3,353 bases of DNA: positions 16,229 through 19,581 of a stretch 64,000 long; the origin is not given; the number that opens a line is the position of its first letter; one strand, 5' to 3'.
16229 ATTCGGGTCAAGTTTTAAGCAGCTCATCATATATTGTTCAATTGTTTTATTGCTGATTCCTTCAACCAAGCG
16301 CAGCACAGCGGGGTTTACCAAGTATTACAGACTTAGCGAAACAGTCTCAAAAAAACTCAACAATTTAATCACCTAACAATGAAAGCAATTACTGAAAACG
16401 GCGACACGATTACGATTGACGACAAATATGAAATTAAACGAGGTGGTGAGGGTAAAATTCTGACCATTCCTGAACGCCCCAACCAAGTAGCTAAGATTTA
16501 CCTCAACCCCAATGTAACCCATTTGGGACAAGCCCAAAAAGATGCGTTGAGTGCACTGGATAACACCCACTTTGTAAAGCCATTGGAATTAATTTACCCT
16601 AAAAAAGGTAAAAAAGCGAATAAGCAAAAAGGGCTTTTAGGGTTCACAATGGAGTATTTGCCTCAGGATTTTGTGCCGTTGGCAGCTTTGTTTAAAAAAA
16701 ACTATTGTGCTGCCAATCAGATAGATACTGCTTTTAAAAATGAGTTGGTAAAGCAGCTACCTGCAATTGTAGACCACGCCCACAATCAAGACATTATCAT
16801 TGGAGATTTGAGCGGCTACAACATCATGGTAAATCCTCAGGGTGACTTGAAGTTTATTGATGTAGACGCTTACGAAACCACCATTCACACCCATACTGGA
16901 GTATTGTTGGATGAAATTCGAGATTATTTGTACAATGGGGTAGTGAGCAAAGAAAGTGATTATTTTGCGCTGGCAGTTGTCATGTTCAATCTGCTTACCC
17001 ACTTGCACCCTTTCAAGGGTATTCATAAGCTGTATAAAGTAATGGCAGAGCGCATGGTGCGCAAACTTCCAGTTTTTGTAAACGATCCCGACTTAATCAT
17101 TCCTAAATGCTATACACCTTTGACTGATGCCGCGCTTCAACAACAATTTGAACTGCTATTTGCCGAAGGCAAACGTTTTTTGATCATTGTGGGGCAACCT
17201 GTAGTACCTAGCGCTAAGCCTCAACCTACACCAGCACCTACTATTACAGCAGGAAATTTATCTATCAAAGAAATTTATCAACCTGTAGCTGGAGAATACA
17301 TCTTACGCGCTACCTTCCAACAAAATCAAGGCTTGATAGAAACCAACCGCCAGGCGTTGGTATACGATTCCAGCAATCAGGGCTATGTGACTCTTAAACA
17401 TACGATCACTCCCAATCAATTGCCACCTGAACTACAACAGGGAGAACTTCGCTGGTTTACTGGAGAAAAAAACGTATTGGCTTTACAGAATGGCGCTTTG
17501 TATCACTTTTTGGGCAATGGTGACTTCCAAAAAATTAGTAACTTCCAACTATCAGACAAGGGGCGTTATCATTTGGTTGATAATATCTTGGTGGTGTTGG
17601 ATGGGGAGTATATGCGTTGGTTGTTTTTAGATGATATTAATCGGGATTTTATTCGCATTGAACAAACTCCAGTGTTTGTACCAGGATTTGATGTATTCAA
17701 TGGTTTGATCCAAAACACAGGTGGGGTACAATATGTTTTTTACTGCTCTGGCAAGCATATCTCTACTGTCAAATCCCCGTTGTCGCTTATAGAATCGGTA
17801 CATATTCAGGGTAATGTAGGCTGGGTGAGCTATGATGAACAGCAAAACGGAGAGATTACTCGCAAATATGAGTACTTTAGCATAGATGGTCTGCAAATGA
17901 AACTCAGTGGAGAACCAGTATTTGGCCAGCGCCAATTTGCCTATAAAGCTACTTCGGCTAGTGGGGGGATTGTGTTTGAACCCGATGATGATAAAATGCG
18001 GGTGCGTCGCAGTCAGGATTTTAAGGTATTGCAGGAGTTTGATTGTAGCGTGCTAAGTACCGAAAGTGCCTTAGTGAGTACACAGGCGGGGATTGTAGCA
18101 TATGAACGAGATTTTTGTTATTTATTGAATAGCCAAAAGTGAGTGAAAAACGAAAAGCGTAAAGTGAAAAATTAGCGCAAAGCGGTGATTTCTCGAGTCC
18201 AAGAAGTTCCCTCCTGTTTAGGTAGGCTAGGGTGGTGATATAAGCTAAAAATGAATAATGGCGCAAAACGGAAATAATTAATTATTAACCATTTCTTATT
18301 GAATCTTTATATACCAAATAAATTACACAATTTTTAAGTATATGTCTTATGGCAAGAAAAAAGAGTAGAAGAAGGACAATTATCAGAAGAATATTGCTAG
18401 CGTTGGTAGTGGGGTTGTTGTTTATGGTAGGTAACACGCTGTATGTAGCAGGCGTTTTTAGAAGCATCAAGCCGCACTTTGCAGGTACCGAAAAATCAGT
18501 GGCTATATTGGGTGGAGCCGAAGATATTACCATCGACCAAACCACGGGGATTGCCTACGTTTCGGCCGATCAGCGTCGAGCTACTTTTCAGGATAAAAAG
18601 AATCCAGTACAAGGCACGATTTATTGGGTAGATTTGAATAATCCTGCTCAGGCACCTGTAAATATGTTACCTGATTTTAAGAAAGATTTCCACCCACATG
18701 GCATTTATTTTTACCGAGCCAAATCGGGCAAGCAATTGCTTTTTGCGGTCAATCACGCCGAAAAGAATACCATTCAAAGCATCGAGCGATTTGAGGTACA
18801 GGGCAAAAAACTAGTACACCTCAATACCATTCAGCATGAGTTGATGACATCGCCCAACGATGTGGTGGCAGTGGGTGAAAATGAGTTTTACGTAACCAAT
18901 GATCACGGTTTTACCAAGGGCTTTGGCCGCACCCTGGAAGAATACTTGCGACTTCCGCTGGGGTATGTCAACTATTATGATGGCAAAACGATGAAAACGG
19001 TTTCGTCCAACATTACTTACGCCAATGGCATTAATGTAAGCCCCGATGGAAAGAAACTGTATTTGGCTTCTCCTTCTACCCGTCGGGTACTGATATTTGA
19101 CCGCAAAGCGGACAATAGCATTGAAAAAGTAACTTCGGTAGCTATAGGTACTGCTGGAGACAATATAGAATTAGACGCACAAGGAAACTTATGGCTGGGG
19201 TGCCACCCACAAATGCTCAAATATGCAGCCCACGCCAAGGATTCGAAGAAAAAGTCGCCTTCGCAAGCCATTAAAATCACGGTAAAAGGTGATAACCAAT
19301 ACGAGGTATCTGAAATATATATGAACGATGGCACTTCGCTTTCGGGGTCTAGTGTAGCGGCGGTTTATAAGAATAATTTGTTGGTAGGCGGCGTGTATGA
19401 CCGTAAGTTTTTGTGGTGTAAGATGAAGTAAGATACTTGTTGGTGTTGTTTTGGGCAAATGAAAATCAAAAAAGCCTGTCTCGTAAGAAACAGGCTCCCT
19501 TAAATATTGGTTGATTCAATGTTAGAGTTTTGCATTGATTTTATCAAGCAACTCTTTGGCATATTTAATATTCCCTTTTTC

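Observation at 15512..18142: PP2C_2 phosphatase plus atypical Ser/Thr kinase-like dyad (TerY-P-like) with no vWA partner, next to KptA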

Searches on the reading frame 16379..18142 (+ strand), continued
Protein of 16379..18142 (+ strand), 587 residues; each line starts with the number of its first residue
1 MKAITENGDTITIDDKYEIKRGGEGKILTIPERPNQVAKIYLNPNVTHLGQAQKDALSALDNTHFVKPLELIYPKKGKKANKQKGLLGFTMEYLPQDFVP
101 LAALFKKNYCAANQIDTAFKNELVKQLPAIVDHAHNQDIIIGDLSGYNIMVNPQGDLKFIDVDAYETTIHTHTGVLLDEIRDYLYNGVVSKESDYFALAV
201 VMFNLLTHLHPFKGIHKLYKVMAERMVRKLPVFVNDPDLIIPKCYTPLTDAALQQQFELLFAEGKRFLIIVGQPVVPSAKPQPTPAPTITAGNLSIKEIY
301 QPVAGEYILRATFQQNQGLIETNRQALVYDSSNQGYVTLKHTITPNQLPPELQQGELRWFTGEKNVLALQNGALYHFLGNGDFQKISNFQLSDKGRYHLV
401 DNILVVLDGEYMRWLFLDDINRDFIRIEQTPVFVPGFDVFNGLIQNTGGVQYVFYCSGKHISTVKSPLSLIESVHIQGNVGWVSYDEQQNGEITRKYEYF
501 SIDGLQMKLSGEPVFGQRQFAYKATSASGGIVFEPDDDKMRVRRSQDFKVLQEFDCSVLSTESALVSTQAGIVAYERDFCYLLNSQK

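Call 106: find_homologous_proteins(query=A6, max_evalue=1e-10)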
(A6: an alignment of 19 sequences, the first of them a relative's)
Query A6 (19 sequences) (224 aa, profile of the alignment): 580 proteins with E <= 1e-10 among 5630 candidates; the best 120 are listed.
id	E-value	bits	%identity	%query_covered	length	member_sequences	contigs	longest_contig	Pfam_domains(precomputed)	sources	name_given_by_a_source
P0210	7.5e-112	390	79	100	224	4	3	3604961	-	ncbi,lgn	ncbi:MAG: vWA domain-containing protein [Chitinophagales bacterium]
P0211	3.6e-110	385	62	93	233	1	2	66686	PF00092.35,PF13519.13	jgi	jgi:uncharacterized protein YegL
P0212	3.8e-110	385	61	97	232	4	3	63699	PF00092.35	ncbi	-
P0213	5.6e-110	384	70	99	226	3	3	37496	PF00092.35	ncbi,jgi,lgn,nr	ncbi:VWA domain-containing protein [Sphingobacteriales bacterium UPWRP_1]|nr:hypothetical protein BV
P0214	5.7e-110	384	60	98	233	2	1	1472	PF00092.35,PF13519.13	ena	-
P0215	5.9e-110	384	71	98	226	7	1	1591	PF13519.13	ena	-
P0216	6.6e-110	384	59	97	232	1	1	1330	PF00092.35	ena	-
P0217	8.0e-110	384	62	99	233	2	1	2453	PF00092.35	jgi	jgi:uncharacterized protein YegL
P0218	8.2e-110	384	60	98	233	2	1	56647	PF00092.35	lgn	-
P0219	8.3e-110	384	77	99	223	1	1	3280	-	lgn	-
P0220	8.6e-110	384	60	93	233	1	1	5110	PF00092.35,PF13519.13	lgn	-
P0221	9.1e-110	384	62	98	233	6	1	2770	PF00092.35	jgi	jgi:uncharacterized protein YegL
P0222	1.1e-109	383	62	98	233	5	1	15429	PF00092.35,PF13519.13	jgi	-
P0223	1.3e-109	383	64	92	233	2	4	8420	PF00092.35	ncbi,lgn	-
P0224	1.5e-109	383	63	98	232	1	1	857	PF00092.35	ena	-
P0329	2.2e-103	363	72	100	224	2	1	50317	-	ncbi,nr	ncbi:MAG: hypothetical protein NW226_27125 [Microscillaceae bacterium]|nr:hypothetical protein [Micr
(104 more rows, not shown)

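Call 107: find_encoding_contigs(protein=P0329, flank=8000, max_places=1)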
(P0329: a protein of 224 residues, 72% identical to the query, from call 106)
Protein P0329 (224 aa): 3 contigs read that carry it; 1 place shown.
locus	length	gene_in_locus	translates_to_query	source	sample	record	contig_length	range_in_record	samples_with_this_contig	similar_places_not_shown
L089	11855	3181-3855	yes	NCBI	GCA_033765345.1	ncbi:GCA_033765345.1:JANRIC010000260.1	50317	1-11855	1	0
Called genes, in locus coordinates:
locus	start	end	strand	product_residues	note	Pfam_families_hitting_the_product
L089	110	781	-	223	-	-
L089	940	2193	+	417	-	PF13347:MFS_2, PF07690:MFS_1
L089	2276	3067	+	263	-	PF00857:Isochorismatase (faint)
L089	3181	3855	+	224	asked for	-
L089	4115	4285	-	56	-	-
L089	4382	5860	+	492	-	PF00875:DNA_photolyase, PF03441:FAD_binding_7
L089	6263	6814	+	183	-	-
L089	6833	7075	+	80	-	-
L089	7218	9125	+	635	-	PF00206:Lyase_1, PF10415:FumaraseC_C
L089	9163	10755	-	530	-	PF13424:TPR_12 (faint), PF00515:TPR_1 (faint), PF07719:TPR_2 (faint), PF00211:Guanylate_cyc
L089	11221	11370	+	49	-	-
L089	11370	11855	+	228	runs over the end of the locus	PF12784:PDDEXK_2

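Call 108: find_homologous_proteins(query=P0329, max_evalue=1e-20)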
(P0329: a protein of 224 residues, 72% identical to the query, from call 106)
Query P0329 (224 aa): 382 proteins with E <= 1e-20 among 533 candidates; the best 120 are listed.
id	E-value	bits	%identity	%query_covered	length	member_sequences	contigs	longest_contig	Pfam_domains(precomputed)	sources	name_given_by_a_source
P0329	2.1e-138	476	100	100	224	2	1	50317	-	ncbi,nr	ncbi:MAG: hypothetical protein NW226_27125 [Microscillaceae bacterium]|nr:hypothetical protein [Micr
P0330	4.4e-122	423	87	100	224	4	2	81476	-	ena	-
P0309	2.0e-113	395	82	100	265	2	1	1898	-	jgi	jgi:uncharacterized protein YegL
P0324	5.4e-113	393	83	100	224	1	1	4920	-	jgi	jgi:uncharacterized protein YegL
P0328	1.4e-112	392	82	100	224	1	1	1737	PF00092.35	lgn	-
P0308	1.2e-111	389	80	100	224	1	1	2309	-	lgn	-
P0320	4.7e-111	387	80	100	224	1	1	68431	-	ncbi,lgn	-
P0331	6.1e-111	387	80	100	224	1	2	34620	-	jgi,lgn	jgi:uncharacterized protein YegL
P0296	1.1e-110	386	79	100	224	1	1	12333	-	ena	-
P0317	2.1e-110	385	79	100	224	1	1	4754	-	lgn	-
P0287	3.5e-110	384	79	100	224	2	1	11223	-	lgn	-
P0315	1.1e-109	383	78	100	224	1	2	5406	-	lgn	-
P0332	1.7e-109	382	79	100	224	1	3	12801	-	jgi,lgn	jgi:uncharacterized protein YegL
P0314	2.1e-109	382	80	100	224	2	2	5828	PF13519.13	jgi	jgi:uncharacterized protein YegL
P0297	4.0e-109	381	80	100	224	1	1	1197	-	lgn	-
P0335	6.5e-109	380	79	100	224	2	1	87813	-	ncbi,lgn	ncbi:MAG: hypothetical protein OHK0053_12940 [Microscillaceae bacterium]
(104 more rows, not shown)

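Call 109: find_encoding_contigs(protein=P0330, flank=6000, max_places=2)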
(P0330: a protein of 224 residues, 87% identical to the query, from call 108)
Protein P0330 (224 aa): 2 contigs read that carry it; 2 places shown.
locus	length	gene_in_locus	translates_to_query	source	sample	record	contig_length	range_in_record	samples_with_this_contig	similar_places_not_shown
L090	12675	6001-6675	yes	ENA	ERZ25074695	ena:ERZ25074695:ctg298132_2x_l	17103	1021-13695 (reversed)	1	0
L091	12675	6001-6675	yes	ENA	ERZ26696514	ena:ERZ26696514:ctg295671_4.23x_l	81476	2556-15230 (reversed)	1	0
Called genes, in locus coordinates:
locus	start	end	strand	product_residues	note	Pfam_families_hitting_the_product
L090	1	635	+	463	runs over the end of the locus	PF00004:AAA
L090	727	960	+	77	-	-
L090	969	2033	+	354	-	PF07690:MFS_1, PF13347:MFS_2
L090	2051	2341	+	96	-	PF07690:MFS_1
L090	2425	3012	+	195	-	PF13532:2OG-FeII_Oxy_2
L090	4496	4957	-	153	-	-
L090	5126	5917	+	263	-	PF00857:Isochorismatase (faint)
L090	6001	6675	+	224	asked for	-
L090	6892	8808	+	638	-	PF00206:Lyase_1, PF10415:FumaraseC_C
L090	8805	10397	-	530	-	PF13424:TPR_12 (faint), PF13176:TPR_7 (faint), PF00211:Guanylate_cyc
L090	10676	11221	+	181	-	-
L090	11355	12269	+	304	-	PF24796:WDR55, PF25171:Beta-prop_WDR36-Utp21_1st, PF25174:Beta-prop_THOC3, PF24807:WD40_CDC20-Fz, PF25172:Beta-prop_WDR3_2nd, PF24817:WD40_WDHD1_1st, PF25175:Beta-prop_WDR5, PF23414:Beta-prop_EML_2, +45 more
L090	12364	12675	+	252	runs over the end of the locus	PF05103:DivIVA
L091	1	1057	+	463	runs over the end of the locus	PF00004:AAA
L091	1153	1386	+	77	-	-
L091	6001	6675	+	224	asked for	-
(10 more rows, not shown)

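Call 110: find_encoding_contigs(protein=P0335, flank=6000, max_places=1)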
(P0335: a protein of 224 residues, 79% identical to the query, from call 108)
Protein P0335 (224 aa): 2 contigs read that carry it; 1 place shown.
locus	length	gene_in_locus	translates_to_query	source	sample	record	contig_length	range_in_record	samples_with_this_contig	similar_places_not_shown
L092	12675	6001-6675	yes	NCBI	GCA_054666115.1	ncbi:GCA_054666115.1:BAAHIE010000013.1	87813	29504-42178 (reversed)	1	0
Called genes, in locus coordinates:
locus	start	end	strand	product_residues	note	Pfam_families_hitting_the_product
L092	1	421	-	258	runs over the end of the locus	PF00106:adh_short, PF08659:KR (weak), PF23441:SDR (faint), PF13561:adh_short_C2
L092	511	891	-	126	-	PF22544:HYDIN_VesB_CFA65-like_Ig, PF07610:DUF1573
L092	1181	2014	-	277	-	PF11306:DUF3108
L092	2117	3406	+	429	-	-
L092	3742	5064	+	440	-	PF07690:MFS_1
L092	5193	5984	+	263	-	PF00857:Isochorismatase (faint)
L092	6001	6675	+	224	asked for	-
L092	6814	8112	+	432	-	PF00202:Aminotran_3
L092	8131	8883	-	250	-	PF13489:Methyltransf_23 (weak), PF05219:DREV (weak), PF08241:Methyltransf_11, PF08242:Methyltransf_12, PF13649:Methyltransf_25, PF13847:Methyltransf_31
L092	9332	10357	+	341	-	PF04011:LemA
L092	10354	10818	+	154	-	PF04536:TPM_phosphatase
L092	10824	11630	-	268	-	PF21088:MS_channel_1st (weak), PF00924:MS_channel_2nd, PF21082:MS_channel_3rd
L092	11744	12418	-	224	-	PF00691:OmpA (weak)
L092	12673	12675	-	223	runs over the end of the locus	PF13521:AAA_28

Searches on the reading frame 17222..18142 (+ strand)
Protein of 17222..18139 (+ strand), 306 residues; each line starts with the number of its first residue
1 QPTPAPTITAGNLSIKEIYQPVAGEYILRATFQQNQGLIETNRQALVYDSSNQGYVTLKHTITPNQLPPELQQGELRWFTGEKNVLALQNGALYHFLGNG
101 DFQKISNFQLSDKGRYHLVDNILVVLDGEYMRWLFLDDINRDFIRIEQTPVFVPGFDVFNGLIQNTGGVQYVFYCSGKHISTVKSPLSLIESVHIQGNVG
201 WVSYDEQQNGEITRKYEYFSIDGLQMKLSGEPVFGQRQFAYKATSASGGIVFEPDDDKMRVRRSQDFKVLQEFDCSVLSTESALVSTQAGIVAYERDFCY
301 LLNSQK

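Call 53: predict_structure(alignment_id=A2)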
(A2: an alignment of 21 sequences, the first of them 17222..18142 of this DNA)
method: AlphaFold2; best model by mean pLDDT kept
length: 306 residues; sequences in the alignment: 21
mean_pLDDT: 93.3   pTM: 0.88
mean pLDDT of the five models: 93.3, 92.7, 92.3, 92.2, 91.8
residues with pLDDT >= 90: 273; 70-90: 21; 50-70: 8; < 50: 4
segments of 3 or more residues with pLDDT < 50: 1-4
pLDDT, mean of each block of 10 residues (from residue 1): 50 91 96 97 97 96 94 94 97 95 97 95 96 97 97 91 93 91 94 95 94 95 94 93 92 96 95 95 97 97 85
secondary structure, 60 per line:
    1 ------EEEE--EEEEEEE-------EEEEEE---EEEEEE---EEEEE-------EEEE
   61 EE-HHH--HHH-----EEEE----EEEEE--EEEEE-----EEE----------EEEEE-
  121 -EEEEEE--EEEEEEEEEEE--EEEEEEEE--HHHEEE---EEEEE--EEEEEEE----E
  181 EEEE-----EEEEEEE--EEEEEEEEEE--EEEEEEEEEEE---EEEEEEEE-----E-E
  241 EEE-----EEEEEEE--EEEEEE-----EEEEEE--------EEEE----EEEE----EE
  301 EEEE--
elements in order: E7-10 E13-19 E27-32 E36-41 E45-49 E57-62 E77-80 E85-89 E92-96 E102-104 E115-119 E122-127 E130-140 E143-150 E156-158 E162-166 E169-175 E180-184 E190-196 E199-208 E211-221 E225-232 E240-243 E249-255 E258-263 E269-274 E283-286 E291-294 E299-304

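Call 86: search_protein_representatives(protein=window:17222-18139:+)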
Query: 306 residues. Proteins with E-value up to 0.001 (for the whole library): 98; up to 1e-10: 65; up to 1e-30: 22. The best 98 are listed.
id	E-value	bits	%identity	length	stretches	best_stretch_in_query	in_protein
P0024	9.8e-81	287.4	50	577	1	7-305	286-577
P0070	9.4e-71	254.6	48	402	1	5-302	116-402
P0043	4.4e-54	199.9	40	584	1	4-304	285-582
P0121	2.5e-46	174.4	53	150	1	155-304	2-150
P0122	2.1e-43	164.8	36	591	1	2-304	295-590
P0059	8.6e-42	159.5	37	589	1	5-304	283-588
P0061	1.0e-41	159.3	37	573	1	8-305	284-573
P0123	7.2e-40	153.2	35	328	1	12-304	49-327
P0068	9.4e-40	152.8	31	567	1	4-304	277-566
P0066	4.3e-39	150.7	37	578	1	13-295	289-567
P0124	3.2e-38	147.8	34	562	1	14-304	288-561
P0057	1.3e-37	145.8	49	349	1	2-151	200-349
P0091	1.5e-37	145.6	34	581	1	3-297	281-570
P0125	1.3e-36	142.5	35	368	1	20-305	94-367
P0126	2.5e-36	141.6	35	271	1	25-305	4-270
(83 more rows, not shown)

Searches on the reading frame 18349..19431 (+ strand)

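Call 3: search_protein_families(library=pfam, proteins=[window:18349-19431:+], max_evalue=1)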
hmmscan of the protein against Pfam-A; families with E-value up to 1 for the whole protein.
window:18349-19431:+ (360 aa): 6 families
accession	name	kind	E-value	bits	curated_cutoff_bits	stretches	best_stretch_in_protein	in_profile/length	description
PF01731.26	Arylesterase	-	2e-21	76.4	21.3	1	170-252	1-83/86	Arylesterase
PF08450.18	SGL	-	7.2e-11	42.6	26.3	1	128-284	52-200/246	SMP-30/Gluconolactonase/LRE-like region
PF03088.22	Str_synth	-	0.017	15.7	25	1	208-247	40-81/89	Strictosidine synthase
PF10282.15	Lactonase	-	0.049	13.3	21.7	1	223-281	244-304/344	Lactonase, 7-bladed beta-propeller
PF15702.11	HPS6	-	0.12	11.6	27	1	207-261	14-72/378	Hermansky-Pudlak syndrome 6 protein N-terminal domain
PF20606.3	DUF6799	-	0.15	12.3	26.8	1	211-235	16-40/63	Domain of unknown function (DUF6799)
